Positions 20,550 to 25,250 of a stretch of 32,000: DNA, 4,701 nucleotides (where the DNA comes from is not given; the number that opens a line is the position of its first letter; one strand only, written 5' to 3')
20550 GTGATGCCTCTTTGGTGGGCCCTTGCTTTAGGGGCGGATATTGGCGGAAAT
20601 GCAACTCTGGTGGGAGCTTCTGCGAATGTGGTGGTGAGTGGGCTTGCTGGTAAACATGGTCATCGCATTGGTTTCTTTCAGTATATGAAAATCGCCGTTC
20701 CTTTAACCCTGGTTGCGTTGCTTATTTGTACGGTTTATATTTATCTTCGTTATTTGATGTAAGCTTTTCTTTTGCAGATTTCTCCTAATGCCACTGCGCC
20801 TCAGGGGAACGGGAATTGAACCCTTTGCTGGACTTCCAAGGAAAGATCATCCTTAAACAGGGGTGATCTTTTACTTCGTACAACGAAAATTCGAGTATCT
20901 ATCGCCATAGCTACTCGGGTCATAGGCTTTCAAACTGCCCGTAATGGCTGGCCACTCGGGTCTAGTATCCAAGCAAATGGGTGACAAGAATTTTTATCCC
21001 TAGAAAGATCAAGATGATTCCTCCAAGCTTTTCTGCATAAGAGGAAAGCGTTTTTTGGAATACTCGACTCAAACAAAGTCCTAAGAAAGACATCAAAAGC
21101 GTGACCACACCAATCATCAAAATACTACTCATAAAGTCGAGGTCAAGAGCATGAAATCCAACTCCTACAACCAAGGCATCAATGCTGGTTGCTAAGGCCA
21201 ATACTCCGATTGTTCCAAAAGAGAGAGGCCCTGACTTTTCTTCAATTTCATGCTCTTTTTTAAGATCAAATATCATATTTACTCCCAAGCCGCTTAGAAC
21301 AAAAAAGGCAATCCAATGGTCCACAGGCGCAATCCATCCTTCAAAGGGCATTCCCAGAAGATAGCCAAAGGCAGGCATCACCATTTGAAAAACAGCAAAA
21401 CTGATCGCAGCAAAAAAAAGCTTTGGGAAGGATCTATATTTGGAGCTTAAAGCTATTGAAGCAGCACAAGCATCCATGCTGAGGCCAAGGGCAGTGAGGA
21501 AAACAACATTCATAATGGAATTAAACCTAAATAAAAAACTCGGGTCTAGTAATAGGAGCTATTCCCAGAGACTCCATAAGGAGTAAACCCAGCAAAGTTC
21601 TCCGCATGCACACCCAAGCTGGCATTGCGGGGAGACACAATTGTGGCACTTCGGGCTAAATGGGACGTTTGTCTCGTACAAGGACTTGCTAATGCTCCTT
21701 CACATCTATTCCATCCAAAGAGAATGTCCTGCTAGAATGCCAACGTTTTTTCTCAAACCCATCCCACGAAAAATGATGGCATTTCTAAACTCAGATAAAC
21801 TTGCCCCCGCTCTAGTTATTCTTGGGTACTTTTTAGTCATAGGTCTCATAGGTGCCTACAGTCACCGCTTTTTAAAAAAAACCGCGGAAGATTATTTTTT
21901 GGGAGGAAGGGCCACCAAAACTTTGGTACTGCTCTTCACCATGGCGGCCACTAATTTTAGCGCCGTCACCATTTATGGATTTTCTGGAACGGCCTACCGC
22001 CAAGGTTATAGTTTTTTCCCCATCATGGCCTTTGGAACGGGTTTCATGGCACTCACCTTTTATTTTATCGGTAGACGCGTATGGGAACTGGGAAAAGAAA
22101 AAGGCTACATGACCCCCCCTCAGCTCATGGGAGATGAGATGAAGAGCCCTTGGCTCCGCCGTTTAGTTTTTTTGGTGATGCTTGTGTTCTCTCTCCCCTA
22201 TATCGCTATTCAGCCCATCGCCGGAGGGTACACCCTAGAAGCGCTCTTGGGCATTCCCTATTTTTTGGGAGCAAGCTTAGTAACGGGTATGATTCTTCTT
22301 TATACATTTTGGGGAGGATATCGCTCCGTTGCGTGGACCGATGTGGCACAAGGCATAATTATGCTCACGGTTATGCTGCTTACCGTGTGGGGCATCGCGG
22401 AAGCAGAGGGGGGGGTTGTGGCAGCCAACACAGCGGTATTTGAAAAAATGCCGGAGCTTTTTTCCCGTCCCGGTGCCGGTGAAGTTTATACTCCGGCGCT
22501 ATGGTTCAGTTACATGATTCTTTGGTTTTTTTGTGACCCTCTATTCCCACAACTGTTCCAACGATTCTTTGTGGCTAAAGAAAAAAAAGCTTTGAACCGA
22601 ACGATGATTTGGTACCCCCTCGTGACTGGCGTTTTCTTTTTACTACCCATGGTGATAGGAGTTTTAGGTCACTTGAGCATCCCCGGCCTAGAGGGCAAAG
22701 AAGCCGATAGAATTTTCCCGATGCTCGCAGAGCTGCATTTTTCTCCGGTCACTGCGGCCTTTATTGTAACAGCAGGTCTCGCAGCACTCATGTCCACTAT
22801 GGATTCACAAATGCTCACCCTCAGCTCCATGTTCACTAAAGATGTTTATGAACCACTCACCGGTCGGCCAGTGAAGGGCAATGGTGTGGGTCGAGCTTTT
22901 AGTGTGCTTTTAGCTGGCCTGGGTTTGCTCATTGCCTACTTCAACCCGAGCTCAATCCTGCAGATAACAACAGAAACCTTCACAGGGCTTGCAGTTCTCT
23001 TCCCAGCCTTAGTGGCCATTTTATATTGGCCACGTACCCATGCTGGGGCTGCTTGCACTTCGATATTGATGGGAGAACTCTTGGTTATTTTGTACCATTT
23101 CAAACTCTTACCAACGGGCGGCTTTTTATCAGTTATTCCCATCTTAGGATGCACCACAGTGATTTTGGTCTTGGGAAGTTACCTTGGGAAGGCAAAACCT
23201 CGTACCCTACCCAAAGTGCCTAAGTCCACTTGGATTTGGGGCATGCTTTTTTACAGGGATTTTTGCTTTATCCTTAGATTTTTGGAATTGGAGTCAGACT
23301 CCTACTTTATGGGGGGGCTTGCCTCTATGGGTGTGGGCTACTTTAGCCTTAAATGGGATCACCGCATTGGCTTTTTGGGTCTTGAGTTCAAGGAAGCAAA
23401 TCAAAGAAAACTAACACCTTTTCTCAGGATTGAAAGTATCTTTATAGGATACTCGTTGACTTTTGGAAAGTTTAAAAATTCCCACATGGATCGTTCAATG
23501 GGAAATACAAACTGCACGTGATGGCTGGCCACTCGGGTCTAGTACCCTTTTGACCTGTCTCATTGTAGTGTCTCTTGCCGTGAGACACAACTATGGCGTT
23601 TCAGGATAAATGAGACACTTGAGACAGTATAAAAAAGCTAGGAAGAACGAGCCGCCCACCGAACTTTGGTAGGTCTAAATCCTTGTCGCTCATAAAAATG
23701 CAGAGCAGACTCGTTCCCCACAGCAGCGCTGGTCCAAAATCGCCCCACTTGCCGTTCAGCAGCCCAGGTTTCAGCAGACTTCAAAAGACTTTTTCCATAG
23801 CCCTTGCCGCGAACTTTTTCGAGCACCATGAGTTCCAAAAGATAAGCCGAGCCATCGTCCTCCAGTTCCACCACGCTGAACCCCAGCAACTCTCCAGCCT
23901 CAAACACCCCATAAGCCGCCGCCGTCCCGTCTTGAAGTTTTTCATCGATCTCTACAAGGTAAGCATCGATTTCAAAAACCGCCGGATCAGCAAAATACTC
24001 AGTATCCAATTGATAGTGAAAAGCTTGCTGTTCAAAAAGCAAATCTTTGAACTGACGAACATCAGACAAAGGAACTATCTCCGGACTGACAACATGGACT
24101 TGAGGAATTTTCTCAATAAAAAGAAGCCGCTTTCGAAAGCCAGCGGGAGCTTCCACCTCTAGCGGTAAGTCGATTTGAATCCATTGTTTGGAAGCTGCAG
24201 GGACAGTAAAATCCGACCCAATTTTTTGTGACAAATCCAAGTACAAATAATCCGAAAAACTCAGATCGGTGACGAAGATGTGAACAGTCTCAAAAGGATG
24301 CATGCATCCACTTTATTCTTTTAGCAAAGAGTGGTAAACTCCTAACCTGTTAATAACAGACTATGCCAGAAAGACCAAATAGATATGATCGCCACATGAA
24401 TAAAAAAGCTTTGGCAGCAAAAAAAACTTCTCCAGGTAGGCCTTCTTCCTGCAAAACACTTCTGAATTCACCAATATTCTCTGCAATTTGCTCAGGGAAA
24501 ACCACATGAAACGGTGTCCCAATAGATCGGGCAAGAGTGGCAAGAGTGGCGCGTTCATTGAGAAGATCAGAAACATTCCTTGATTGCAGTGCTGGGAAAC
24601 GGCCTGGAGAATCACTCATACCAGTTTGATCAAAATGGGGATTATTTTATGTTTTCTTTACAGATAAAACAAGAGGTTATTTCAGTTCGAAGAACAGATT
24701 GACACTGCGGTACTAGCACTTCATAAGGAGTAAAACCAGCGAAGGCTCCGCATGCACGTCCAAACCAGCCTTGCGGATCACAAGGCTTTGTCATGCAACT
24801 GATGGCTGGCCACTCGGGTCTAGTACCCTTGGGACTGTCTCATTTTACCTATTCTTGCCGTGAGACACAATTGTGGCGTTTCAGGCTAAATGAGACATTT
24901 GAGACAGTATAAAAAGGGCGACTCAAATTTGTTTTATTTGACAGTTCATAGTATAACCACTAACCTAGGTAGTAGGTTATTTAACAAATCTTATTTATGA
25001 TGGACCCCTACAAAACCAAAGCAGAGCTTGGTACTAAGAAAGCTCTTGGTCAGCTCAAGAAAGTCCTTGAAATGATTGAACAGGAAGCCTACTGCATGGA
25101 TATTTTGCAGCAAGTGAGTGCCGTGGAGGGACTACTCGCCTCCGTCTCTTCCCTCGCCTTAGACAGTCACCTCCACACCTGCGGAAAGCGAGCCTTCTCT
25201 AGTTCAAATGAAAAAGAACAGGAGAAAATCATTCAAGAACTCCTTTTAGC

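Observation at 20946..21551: mntP is a discrete 570-bp insert flanked by exact 14-bp direct repeats of the core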

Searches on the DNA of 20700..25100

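Call 28: search_rna_families(source=window, start=20700, end=25100, threshold=evalue, max_evalue=1)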
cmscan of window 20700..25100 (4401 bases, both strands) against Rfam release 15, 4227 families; matches with E-value up to 1: 0.
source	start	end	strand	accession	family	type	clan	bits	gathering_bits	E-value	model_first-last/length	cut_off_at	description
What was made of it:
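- On yybP-ykoY manganese riboswitch upstream of mntP: No hit at E <= 1 on either strand of 20700-25100 (call 28).
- Tried and rejected: Full tRNA pseudogene hypothesis for the whole unit: not supported by the relaxed Rfam search (call 28).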
